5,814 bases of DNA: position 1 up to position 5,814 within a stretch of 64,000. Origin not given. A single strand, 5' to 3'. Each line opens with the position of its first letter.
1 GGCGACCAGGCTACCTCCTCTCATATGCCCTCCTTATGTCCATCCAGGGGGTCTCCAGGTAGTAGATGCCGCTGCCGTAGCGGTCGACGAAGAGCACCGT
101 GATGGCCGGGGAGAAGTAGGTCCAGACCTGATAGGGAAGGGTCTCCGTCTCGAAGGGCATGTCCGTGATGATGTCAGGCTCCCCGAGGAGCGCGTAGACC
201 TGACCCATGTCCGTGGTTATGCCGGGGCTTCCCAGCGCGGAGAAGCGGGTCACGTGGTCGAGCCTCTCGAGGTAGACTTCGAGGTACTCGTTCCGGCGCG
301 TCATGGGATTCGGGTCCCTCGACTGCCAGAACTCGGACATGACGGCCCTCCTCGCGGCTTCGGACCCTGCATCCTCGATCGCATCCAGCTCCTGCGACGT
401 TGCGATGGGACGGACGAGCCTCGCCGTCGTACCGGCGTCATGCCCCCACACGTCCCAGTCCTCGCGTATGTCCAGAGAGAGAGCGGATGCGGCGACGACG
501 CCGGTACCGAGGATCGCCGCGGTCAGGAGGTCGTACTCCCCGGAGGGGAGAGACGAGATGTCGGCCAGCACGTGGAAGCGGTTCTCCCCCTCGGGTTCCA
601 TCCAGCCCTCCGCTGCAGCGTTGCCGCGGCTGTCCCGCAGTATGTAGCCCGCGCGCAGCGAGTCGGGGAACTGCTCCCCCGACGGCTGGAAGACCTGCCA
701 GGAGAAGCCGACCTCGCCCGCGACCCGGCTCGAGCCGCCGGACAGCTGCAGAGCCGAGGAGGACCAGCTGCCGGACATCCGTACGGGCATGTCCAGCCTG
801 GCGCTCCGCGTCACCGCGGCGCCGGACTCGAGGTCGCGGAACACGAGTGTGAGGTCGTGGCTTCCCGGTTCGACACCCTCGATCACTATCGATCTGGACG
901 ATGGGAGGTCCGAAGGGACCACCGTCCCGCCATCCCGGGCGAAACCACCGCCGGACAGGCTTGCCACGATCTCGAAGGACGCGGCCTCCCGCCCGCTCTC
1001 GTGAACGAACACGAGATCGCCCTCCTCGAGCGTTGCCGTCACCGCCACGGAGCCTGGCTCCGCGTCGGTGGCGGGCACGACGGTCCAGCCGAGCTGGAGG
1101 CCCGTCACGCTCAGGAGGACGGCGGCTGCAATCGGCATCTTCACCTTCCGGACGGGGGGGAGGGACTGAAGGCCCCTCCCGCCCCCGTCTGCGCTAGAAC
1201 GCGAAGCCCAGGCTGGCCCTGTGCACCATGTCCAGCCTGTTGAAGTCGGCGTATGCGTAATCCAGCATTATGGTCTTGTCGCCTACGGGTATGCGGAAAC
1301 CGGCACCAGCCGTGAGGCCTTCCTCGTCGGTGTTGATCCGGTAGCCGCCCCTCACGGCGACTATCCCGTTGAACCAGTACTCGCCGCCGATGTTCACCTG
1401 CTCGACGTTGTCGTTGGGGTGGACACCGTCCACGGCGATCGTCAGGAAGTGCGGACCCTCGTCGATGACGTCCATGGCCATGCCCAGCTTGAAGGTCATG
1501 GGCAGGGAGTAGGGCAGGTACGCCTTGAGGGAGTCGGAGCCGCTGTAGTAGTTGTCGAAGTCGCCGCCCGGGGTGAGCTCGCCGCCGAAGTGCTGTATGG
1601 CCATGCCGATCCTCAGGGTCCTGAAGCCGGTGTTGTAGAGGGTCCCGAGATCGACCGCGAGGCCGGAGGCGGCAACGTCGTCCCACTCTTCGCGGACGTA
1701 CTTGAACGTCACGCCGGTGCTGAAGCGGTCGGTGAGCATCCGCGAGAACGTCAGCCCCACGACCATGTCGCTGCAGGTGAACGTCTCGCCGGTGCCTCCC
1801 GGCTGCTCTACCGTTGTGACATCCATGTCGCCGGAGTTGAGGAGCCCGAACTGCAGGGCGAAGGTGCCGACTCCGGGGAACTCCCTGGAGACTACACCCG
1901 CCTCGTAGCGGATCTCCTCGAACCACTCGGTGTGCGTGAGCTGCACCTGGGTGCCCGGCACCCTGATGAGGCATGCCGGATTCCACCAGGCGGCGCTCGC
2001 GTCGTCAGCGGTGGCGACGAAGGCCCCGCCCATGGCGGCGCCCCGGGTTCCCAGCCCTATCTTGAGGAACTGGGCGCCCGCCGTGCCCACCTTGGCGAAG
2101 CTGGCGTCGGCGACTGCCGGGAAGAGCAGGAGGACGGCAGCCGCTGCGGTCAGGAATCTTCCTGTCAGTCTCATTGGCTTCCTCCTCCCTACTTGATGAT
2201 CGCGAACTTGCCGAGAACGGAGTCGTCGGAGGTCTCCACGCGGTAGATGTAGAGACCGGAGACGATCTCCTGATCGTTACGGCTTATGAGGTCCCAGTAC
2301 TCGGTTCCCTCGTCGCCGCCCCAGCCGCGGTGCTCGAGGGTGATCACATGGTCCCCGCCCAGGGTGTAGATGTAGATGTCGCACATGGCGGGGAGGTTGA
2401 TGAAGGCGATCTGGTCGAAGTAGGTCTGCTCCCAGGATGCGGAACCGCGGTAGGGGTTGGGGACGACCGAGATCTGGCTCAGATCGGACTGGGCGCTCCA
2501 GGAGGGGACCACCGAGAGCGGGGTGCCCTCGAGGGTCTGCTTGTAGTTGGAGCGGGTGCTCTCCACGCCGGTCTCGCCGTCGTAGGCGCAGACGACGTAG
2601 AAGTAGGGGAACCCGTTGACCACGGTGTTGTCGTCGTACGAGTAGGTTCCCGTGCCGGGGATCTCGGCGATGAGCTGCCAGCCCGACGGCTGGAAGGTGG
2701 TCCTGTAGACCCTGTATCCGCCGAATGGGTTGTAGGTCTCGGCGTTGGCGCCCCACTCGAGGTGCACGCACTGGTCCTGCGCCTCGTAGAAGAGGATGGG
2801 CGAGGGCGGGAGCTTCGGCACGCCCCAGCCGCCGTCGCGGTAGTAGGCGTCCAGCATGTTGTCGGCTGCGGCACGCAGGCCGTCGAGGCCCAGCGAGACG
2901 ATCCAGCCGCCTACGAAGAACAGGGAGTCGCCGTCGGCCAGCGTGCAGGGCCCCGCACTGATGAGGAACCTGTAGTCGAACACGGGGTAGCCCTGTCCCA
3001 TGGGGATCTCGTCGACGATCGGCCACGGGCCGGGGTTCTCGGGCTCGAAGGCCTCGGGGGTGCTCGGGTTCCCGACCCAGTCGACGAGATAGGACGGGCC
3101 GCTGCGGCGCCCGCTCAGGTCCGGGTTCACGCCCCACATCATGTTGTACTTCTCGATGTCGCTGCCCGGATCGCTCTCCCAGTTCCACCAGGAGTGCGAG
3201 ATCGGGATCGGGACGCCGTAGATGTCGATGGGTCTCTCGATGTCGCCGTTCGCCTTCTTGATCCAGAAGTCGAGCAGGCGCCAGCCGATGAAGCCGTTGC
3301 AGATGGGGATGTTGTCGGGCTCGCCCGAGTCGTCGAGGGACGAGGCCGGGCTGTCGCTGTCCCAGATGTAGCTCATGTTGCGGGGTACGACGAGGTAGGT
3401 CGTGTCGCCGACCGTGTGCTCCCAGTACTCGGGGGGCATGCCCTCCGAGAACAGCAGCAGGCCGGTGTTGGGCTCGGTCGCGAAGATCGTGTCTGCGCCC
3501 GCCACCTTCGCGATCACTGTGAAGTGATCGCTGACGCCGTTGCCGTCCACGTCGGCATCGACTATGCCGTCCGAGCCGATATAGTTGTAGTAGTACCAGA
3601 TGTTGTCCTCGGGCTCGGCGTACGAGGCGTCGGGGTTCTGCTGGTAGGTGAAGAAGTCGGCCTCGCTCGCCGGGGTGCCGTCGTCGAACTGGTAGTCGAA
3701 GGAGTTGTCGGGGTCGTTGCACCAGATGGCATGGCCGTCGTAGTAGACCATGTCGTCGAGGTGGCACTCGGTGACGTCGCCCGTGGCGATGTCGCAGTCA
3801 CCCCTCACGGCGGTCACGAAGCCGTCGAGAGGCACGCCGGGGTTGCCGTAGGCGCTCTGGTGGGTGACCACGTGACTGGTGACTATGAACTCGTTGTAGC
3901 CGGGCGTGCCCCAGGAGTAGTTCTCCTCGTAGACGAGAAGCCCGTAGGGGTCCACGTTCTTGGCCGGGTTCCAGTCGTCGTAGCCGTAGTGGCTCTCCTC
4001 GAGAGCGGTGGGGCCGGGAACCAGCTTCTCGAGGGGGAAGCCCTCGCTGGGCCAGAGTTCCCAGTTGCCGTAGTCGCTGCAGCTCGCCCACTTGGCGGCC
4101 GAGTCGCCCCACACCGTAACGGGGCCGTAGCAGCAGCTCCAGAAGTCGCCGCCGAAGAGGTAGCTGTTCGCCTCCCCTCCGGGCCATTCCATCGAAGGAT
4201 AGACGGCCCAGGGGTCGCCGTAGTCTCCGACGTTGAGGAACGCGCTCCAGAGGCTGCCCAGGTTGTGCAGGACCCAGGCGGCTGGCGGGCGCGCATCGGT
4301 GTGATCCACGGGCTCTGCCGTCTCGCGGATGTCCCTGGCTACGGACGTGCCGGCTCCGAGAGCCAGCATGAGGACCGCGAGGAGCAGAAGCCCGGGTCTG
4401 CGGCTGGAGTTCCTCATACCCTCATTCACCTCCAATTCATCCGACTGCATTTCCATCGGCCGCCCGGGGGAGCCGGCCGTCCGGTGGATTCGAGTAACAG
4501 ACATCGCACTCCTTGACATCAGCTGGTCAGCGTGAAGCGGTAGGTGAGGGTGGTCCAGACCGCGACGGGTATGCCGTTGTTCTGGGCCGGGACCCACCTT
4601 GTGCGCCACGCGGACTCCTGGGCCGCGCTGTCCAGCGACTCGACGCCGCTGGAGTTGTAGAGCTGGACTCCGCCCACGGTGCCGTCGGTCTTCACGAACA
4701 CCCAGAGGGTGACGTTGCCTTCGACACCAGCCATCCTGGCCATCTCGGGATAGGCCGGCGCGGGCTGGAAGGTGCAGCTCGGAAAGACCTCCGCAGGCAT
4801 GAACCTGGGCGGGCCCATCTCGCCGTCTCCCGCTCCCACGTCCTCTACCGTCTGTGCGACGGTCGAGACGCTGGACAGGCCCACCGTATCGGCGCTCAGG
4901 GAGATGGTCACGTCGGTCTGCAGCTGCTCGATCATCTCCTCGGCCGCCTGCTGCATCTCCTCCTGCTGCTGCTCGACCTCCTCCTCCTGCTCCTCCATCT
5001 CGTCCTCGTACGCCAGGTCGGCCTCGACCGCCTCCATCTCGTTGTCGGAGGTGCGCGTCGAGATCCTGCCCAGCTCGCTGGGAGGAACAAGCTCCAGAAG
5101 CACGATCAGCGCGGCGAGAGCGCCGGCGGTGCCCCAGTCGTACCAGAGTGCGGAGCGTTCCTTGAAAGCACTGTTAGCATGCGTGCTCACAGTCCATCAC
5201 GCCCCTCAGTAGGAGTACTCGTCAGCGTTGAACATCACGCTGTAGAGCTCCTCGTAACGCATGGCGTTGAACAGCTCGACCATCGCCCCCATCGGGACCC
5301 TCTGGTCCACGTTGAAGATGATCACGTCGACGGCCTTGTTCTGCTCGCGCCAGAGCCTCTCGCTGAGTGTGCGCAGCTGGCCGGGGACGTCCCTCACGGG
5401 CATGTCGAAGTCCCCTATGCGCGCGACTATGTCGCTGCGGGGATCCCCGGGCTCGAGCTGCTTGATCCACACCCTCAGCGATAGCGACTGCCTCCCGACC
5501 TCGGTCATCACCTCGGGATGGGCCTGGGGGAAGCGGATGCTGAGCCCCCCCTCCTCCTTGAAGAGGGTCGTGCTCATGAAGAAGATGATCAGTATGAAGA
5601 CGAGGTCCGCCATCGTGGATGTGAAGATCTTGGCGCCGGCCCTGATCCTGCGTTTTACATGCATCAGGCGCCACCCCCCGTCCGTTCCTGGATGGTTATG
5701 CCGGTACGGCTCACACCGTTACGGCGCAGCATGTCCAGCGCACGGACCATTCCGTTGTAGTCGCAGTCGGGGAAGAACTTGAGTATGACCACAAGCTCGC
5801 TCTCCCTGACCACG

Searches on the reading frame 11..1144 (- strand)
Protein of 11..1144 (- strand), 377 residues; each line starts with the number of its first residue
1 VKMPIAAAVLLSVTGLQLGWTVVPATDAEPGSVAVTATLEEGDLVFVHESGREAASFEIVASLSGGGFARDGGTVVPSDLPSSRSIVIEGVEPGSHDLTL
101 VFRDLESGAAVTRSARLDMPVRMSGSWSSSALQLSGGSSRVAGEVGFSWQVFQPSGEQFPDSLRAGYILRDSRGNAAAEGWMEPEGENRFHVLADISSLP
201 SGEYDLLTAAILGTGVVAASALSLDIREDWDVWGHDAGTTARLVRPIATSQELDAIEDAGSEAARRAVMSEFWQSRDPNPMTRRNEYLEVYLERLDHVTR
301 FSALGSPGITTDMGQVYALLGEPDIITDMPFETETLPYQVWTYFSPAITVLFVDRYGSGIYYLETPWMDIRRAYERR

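Call 68: search_protein_families(library=pfam, proteins=[window:11-1144:-], max_evalue=0.00001)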
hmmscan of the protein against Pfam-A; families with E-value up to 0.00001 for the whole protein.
window:11-1144:- (377 aa): 1 family
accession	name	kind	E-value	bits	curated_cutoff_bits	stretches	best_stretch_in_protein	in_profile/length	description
PF20094.4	GWxTD_dom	-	2.6e-06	27.7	26.9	1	246-330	39-119/172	GWxTD domain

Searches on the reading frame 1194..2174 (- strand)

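Call 68: search_protein_families(library=pfam, proteins=[window:1194-2174:-], max_evalue=0.00001)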
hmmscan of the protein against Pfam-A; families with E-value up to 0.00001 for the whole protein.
window:1194-2174:- (326 aa): 1 family
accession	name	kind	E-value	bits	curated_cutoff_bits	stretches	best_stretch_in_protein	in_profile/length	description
PF03349.22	Toluene_X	-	5.6e-06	25.5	29.7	0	35-118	14-80/421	Outer membrane protein transport protein (OMPP1/FadL/TodX)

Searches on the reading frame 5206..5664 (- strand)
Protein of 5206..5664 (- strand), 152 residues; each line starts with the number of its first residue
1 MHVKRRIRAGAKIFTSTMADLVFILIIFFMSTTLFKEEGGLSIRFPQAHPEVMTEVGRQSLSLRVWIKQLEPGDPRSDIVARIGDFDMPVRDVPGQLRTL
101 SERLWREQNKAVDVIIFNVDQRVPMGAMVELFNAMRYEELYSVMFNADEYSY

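Call 68: search_protein_families(library=pfam, proteins=[window:5206-5664:-], max_evalue=0.00001)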
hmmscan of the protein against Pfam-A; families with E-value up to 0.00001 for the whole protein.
window:5206-5664:- (152 aa): 1 family
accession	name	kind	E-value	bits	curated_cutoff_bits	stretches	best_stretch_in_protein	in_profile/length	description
PF02472.21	ExbD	-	8.3e-11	42.5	25.4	1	13-145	8-123/128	Biopolymer transport protein ExbD/TolR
